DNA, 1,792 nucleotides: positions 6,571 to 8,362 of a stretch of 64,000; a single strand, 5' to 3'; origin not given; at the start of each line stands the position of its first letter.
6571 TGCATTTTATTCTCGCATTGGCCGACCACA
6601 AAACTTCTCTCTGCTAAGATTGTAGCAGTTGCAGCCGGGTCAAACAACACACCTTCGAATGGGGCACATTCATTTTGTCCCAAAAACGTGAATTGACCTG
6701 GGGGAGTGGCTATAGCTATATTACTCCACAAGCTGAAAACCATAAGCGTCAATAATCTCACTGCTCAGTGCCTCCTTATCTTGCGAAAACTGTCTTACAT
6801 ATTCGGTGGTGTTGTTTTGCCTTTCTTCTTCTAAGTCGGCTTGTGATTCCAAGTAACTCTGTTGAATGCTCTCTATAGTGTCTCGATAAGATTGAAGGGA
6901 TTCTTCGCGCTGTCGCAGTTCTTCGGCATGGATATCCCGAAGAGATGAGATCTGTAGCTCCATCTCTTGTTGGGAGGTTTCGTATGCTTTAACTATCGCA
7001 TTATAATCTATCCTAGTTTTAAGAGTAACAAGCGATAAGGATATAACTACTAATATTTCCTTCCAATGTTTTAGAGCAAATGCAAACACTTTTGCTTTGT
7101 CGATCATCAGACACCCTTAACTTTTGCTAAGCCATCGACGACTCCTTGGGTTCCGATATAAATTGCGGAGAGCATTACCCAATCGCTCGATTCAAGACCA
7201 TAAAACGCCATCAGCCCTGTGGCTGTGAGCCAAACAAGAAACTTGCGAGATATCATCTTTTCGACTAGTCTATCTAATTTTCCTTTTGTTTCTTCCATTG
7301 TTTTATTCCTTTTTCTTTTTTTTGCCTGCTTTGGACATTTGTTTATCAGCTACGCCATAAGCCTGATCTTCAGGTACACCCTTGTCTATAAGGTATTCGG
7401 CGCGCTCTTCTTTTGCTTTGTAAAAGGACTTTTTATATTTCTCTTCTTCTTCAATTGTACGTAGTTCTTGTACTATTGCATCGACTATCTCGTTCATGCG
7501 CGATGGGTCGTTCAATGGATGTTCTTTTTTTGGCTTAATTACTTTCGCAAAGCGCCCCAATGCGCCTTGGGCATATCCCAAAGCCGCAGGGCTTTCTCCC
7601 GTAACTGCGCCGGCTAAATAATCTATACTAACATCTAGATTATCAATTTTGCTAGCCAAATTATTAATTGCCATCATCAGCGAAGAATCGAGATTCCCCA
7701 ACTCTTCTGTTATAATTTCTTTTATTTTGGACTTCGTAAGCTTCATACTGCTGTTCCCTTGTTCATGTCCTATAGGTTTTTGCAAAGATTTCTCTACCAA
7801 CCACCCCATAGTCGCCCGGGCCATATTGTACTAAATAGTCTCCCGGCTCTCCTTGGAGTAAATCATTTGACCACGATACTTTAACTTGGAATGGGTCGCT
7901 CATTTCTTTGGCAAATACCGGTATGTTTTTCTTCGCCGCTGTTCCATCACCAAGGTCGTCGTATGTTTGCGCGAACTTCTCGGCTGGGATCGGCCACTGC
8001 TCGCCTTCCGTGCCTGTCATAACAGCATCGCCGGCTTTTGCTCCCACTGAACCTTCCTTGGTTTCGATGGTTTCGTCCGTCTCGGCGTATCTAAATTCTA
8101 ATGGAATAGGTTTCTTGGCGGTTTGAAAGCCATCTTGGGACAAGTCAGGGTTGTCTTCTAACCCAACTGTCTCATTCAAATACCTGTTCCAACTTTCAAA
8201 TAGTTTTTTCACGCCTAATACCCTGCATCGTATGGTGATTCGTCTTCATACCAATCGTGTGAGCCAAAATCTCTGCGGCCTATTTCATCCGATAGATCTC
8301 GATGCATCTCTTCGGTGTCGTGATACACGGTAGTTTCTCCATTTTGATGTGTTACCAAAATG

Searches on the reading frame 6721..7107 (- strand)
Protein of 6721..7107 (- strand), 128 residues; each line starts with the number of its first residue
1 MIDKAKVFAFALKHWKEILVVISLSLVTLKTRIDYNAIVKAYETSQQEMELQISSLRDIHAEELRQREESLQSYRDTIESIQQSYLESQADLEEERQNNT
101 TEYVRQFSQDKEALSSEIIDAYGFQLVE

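Call 9: search_protein_families(library=pfam, proteins=[window:6721-7107:-], max_evalue=0.001)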
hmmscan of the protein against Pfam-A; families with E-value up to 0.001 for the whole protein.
window:6721-7107:- (128 aa): 0 families

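Call 67: search_protein_families(library=phrogs, proteins=[window:6721-7107:-], max_evalue=0.01)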
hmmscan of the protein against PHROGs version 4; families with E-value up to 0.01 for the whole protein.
window:6721-7107:- (128 aa): 1 family
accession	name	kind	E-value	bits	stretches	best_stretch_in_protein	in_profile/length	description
phrog_1152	-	lysis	0.0014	19.6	1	9-102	3-85/127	Rz-like spanin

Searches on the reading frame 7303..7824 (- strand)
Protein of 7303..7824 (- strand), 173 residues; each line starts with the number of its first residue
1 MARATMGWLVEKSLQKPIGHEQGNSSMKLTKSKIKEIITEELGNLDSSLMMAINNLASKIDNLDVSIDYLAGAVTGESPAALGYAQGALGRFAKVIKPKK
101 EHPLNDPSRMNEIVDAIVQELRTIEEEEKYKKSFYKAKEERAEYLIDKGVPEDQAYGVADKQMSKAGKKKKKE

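Call 3: search_protein_families(library=pfam, proteins=[window:7303-7824:-], max_evalue=1)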
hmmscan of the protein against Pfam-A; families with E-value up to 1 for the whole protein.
window:7303-7824:- (173 aa): 1 family
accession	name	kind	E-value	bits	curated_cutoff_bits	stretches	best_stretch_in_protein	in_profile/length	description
PF04513.17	Baculo_PEP_C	-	0.071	13.6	38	1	33-76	78-117/140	Baculovirus polyhedron envelope protein, PEP, C terminus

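Call 4: search_protein_families(library=phrogs, proteins=[window:7303-7824:-], max_evalue=0.01)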
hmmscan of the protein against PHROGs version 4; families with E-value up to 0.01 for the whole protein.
window:7303-7824:- (173 aa): 0 families

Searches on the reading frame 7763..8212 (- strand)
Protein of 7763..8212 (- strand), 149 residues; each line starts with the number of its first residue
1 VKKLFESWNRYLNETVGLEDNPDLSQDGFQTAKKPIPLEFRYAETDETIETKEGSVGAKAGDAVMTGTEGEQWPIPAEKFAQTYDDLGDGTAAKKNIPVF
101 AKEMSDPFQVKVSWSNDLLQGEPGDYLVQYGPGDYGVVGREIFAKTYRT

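Call 3: search_protein_families(library=pfam, proteins=[window:7763-8212:-], max_evalue=1)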
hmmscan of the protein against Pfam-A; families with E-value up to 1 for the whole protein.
window:7763-8212:- (149 aa): 1 family
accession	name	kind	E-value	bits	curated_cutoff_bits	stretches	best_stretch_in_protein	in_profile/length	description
PF14083.11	PGDYG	-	3.1e-19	69.6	27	1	58-148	5-102/102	PGDYG protein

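Call 4: search_protein_families(library=phrogs, proteins=[window:7763-8212:-], max_evalue=0.01)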
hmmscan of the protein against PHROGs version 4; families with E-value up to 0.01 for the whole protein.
window:7763-8212:- (149 aa): 5 families
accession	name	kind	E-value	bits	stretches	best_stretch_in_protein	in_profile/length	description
phrog_419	-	unknown function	1.2e-09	39.1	1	45-108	81-144/300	-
phrog_4502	-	unknown function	7.5e-08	33.6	1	47-107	46-105/190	-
phrog_1810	-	unknown function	2.5e-06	28.6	1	48-89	53-94/166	-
phrog_36774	-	unknown function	0.00025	22.5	0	45-88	37-80/86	-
phrog_4159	-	other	0.0042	17.4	0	50-90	46-86/270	nucleotide pyrophosphohydrolase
